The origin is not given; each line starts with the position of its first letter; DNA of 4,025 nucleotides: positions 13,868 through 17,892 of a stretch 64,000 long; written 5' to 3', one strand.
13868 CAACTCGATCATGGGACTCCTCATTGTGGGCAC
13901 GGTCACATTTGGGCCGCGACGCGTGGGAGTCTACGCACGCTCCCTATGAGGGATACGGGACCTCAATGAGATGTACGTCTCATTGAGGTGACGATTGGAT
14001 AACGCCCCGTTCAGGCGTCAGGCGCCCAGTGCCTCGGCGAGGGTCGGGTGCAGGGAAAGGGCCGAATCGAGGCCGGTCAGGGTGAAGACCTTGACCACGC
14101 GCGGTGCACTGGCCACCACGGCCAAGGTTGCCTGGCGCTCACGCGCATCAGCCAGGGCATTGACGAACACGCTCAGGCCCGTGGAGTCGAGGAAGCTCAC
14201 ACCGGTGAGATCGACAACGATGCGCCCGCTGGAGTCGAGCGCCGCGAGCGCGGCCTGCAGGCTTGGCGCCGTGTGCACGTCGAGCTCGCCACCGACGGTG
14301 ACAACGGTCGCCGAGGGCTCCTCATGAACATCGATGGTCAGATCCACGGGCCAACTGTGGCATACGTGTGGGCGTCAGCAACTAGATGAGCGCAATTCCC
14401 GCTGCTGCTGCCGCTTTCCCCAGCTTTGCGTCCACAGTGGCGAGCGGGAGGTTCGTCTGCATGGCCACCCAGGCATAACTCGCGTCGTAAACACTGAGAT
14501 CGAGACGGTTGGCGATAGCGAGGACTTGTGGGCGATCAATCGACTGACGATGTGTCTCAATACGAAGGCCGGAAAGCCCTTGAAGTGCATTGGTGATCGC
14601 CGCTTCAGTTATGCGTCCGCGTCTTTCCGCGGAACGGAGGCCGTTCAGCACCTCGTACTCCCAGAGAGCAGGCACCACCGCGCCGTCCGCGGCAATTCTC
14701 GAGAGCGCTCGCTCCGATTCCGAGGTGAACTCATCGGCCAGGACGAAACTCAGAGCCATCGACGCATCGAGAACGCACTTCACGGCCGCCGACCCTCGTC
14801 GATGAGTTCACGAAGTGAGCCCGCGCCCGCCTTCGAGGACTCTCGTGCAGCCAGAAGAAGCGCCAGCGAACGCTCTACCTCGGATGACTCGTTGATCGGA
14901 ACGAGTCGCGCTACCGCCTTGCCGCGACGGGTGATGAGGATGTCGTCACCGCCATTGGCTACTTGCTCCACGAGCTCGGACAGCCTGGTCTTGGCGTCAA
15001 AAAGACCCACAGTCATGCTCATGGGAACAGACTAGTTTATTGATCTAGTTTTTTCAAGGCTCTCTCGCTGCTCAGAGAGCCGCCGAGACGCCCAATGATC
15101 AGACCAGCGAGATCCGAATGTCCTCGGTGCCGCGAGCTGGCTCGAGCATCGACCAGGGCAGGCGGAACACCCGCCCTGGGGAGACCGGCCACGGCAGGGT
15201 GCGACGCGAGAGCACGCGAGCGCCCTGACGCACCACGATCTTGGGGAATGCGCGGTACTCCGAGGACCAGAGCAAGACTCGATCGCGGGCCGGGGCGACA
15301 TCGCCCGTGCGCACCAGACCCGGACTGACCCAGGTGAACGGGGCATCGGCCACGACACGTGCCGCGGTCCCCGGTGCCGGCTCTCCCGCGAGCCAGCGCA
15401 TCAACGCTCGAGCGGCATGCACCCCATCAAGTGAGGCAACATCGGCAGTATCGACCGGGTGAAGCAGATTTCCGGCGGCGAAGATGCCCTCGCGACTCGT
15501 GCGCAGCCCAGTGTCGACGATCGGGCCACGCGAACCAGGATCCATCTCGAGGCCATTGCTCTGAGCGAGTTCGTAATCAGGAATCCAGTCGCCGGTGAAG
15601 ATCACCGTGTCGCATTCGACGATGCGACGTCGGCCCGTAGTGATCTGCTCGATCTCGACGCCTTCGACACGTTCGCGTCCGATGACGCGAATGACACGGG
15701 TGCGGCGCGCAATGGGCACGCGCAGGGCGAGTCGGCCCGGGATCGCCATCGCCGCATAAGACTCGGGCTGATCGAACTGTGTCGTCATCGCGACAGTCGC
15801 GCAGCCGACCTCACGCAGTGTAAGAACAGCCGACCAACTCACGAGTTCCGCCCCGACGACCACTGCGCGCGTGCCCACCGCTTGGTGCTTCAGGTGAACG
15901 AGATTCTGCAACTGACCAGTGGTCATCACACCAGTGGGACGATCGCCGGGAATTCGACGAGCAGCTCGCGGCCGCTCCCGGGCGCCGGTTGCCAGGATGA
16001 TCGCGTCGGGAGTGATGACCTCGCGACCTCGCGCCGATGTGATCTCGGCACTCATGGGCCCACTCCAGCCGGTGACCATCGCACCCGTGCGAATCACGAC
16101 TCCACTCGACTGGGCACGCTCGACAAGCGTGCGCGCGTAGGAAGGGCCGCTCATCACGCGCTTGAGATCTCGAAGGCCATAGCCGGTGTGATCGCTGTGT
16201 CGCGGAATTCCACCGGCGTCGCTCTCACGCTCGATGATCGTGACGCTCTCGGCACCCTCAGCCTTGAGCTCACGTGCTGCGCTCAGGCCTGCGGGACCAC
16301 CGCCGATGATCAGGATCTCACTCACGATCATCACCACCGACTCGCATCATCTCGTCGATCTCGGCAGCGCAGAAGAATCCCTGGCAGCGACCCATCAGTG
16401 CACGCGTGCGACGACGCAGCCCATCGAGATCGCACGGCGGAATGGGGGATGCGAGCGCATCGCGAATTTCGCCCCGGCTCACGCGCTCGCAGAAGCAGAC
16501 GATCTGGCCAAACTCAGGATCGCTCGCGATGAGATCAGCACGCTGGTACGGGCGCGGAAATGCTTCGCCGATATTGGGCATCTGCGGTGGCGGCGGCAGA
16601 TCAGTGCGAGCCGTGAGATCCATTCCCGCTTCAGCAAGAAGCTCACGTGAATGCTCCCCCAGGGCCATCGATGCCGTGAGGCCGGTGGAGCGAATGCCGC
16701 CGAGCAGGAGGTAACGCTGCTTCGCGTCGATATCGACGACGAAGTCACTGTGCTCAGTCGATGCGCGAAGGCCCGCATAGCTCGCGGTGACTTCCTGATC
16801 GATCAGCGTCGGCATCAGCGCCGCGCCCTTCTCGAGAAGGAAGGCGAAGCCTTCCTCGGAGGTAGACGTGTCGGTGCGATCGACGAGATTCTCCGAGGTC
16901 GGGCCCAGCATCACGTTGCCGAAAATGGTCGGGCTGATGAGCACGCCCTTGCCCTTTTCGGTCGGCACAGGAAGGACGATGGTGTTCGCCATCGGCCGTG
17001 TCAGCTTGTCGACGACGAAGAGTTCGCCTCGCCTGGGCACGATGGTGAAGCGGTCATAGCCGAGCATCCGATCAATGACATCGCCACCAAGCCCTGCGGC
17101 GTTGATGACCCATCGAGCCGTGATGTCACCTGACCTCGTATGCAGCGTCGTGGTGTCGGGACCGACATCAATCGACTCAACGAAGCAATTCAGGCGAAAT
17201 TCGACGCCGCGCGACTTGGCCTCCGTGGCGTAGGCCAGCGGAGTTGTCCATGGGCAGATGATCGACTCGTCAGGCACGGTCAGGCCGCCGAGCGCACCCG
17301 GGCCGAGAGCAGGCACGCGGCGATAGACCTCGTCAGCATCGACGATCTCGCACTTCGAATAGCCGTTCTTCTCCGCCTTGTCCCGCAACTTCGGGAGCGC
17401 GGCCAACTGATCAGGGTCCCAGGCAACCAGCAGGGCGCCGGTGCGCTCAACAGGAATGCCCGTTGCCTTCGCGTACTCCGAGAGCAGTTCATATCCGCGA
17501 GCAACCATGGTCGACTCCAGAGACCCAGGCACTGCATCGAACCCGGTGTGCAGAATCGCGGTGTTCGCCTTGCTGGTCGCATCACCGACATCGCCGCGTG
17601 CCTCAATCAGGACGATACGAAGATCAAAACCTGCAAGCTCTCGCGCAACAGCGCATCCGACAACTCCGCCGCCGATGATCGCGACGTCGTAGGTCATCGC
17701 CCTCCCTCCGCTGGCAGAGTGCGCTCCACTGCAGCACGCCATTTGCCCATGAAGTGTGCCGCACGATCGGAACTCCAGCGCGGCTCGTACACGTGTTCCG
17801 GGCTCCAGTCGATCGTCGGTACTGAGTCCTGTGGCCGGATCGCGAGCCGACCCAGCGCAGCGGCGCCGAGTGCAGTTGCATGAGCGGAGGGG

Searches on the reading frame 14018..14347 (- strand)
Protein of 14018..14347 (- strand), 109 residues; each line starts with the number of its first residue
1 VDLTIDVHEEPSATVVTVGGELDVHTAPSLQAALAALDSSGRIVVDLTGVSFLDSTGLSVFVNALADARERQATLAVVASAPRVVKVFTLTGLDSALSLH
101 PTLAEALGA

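Call 11: search_protein_families(library=ncbifam, proteins=[window:14018-14347:-], max_evalue=0.001)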
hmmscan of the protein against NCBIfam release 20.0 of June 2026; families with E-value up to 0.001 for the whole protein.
window:14018-14347:- (109 aa): 4 families
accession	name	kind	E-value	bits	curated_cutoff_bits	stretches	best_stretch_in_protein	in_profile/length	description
TIGR00377.1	ant_ant_sig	superfamily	2.9e-24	85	53.45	1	1-104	1-107/108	anti-sigma factor antagonist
TIGR02886.1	spore_II_AA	equivalog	1.1e-11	44.7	114.75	1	7-107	3-106/106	anti-sigma F factor antagonist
NF033618.0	mlaB_1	equivalog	0.00014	22.2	90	1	14-96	10-91/94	lipid asymmetry maintenance protein MlaB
NF047705.1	slr1659_superfam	superfamily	0.00015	22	100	1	7-79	10-88/111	slr1659 superfamily regulator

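Call 12: search_protein_families(library=pfam, proteins=[window:14018-14347:-], max_evalue=0.001)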
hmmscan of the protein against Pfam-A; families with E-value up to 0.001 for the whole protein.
window:14018-14347:- (109 aa): 2 families
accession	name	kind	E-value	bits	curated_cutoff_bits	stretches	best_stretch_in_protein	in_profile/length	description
PF01740.26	STAS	-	2.5e-20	72.6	22.6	1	5-106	2-106/106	STAS domain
PF13466.11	STAS_2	-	7.3e-17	61.8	29.2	1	16-94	1-80/80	STAS domain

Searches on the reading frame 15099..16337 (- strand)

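Call 33: search_protein_families(library=pfam, proteins=[window:15099-16337:-], max_evalue=0.0001)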
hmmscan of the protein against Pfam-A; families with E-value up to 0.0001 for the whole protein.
window:15099-16337:- (412 aa): 10 families
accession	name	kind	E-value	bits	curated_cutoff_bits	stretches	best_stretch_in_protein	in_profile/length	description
PF07992.20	Pyr_redox_2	-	2.1e-24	86.9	26.1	1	7-303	2-289/291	Pyridine nucleotide-disulphide oxidoreductase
PF13738.12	Pyr_redox_3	-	6.1e-12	45.8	30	1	9-289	1-305/305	Pyridine nucleotide-disulphide oxidoreductase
PF01266.30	DAO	-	1.3e-11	45.1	27.9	1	8-43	2-37/353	FAD dependent oxidoreductase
PF13450.12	NAD_binding_8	-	1.4e-07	32.1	21.9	1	10-53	1-43/68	NAD(P)-binding Rossmann-like domain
PF03486.20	HI0933_like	-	1.4e-07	31.6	50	0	7-42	2-36/244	HI0933-like protein Rossmann domain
PF01494.25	FAD_binding_3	-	2.6e-06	27.4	22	1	7-42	3-37/349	FAD binding domain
PF00890.30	FAD_binding_2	-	2.9e-05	23.9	20.4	1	8-43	2-36/414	FAD binding domain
PF00070.33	Pyr_redox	-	8.3e-05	23.5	22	0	8-39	2-32/82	Pyridine nucleotide-disulphide oxidoreductase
PF13454.12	NAD_binding_9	-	8.8e-05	23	21.8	0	10-49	2-45/155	FAD-NAD(P)-binding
PF01946.23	Thi4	-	9.7e-05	22.2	26.2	0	4-43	16-55/235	Thi4 family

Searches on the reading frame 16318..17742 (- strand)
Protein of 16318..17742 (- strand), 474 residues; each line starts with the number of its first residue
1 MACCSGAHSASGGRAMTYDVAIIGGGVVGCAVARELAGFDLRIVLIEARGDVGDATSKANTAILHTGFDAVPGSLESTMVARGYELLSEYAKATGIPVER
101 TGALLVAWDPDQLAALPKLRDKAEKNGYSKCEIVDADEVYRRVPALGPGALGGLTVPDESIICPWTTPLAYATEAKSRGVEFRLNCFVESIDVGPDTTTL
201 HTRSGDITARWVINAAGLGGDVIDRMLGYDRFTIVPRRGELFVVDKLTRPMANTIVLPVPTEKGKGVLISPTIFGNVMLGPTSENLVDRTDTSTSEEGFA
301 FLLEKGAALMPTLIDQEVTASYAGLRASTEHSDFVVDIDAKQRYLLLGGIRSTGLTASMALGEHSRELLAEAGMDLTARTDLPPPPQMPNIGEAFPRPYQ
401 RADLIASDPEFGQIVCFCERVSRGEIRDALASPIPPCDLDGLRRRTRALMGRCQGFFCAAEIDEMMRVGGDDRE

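Call 33: search_protein_families(library=pfam, proteins=[window:16318-17742:-], max_evalue=0.0001)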
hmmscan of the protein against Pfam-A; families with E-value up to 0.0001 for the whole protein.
window:16318-17742:- (474 aa): 5 families
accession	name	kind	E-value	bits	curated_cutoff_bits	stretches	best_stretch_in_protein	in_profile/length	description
PF01266.30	DAO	-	3.9e-65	221.1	27.9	1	19-365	1-350/353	FAD dependent oxidoreductase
PF04324.20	Fer2_BFD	-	2.5e-08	34.6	26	1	414-466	1-48/50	BFD-like [2Fe-2S] binding domain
PF07992.20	Pyr_redox_2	-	5.3e-07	29.8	26.1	0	19-64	144-189/291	Pyridine nucleotide-disulphide oxidoreductase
PF00070.33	Pyr_redox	-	6.2e-06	27.1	22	0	20-53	2-35/82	Pyridine nucleotide-disulphide oxidoreductase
PF13450.12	NAD_binding_8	-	3.4e-05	24.5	21.9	0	22-60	1-40/68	NAD(P)-binding Rossmann-like domain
